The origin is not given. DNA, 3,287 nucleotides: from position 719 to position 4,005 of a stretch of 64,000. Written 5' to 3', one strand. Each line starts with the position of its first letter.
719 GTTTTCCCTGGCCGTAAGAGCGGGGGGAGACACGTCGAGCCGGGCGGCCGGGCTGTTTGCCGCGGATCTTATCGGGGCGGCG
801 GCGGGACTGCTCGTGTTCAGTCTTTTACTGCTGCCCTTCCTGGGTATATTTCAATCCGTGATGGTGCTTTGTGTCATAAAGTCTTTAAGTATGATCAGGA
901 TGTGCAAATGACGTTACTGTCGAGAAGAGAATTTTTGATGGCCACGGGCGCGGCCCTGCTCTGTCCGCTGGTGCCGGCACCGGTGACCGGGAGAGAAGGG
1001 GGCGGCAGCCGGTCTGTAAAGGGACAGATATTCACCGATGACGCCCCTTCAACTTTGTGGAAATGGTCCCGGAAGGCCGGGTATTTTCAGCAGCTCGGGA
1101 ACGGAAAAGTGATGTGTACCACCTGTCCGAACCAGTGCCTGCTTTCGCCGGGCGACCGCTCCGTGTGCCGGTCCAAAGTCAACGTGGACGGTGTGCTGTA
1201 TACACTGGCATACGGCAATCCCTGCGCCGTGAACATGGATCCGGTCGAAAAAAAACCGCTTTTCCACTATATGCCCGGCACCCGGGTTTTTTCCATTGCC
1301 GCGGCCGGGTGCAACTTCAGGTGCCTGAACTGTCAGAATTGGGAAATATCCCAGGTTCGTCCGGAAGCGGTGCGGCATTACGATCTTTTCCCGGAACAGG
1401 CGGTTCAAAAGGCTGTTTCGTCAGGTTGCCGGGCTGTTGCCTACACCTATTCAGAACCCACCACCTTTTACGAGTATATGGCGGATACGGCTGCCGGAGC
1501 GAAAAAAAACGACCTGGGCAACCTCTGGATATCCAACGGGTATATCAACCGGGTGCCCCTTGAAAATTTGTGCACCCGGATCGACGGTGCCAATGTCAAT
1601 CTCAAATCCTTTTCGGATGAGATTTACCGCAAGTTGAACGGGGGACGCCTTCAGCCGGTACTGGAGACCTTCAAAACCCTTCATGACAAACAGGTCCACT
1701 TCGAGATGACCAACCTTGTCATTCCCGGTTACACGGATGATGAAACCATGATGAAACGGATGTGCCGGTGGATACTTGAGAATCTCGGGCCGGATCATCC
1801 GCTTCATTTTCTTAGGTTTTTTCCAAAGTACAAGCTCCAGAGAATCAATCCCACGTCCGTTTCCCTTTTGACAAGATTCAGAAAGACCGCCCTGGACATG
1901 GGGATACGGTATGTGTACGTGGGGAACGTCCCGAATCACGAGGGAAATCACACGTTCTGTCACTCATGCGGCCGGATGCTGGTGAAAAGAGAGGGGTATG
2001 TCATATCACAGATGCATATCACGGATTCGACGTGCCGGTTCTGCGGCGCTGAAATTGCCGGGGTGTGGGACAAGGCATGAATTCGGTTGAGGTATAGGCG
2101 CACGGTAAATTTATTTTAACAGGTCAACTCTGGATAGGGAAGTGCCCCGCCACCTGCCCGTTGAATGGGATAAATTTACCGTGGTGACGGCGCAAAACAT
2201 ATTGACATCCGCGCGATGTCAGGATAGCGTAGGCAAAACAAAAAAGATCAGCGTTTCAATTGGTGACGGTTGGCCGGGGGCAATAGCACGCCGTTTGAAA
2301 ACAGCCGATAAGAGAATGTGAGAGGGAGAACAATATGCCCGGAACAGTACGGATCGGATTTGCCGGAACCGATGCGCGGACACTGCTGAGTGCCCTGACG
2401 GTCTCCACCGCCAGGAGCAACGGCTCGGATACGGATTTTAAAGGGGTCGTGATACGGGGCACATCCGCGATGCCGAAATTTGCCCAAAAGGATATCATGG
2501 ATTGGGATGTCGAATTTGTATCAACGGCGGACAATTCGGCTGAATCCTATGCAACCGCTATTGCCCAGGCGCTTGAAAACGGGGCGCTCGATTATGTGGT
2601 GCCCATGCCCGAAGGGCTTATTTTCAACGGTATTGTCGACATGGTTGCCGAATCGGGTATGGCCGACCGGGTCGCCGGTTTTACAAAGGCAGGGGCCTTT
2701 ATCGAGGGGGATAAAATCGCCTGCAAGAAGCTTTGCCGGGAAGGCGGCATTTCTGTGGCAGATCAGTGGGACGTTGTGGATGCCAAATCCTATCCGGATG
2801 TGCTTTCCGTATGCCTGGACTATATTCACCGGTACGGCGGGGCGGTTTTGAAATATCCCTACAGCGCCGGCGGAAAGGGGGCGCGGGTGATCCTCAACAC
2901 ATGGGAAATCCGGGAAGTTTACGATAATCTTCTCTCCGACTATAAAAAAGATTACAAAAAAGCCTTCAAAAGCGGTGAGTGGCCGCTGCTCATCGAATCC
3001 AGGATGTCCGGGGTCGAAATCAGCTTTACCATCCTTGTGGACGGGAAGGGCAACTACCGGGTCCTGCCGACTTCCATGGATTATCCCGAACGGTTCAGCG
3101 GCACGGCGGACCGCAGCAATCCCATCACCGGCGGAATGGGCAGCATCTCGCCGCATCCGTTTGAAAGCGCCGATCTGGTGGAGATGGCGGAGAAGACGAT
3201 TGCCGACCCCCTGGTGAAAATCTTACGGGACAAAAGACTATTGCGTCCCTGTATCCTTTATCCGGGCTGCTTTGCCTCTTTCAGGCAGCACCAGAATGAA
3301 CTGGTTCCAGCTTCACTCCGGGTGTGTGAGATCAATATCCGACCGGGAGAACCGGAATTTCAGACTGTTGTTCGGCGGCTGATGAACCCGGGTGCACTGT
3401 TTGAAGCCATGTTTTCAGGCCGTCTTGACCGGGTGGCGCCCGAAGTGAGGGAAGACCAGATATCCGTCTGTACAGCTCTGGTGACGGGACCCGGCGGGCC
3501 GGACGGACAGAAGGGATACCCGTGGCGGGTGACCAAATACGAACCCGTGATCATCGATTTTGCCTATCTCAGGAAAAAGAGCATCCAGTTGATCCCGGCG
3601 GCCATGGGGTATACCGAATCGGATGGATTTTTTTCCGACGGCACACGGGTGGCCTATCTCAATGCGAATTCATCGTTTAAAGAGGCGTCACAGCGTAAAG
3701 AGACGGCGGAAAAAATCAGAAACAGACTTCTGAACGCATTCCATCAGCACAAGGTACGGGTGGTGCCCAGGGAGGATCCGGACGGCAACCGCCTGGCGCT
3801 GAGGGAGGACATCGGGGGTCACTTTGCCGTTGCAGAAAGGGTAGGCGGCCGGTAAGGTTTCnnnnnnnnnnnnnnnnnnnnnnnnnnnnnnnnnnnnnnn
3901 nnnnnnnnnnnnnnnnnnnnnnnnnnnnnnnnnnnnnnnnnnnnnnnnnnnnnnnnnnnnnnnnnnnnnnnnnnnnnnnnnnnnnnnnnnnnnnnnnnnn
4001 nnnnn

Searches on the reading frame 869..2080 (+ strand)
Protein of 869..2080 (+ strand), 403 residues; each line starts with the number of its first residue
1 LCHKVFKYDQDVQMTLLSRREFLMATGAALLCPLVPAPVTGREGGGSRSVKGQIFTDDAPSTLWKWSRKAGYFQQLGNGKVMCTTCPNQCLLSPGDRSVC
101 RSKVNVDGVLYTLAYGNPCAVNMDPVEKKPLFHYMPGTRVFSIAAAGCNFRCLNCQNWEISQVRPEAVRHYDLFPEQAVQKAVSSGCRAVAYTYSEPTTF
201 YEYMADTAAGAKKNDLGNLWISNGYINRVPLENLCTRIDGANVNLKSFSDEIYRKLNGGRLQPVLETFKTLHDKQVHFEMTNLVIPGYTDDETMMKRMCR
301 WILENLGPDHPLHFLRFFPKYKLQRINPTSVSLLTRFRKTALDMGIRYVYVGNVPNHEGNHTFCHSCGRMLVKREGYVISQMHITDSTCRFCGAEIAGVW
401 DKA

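Call 28: search_protein_families(library=pfam, proteins=[window:869-2080:+], max_evalue=0.00001)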
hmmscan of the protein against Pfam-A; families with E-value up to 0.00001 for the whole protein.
window:869-2080:+ (403 aa): 1 family
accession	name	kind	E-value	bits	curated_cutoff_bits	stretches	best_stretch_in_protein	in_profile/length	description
PF04055.27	Radical_SAM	-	9.9e-17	62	29.5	1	146-292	5-158/166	Radical SAM superfamily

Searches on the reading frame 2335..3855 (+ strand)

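Call 28: search_protein_families(library=pfam, proteins=[window:2335-3855:+], max_evalue=0.00001)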
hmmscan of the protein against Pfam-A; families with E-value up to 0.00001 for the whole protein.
window:2335-3855:+ (506 aa): 1 family
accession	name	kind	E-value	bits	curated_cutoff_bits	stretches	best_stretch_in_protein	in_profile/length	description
PF01071.24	GARS_A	-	5.1e-19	69.3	27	1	126-341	2-193/194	Phosphoribosylglycinamide synthetase, ATP-grasp (A) domain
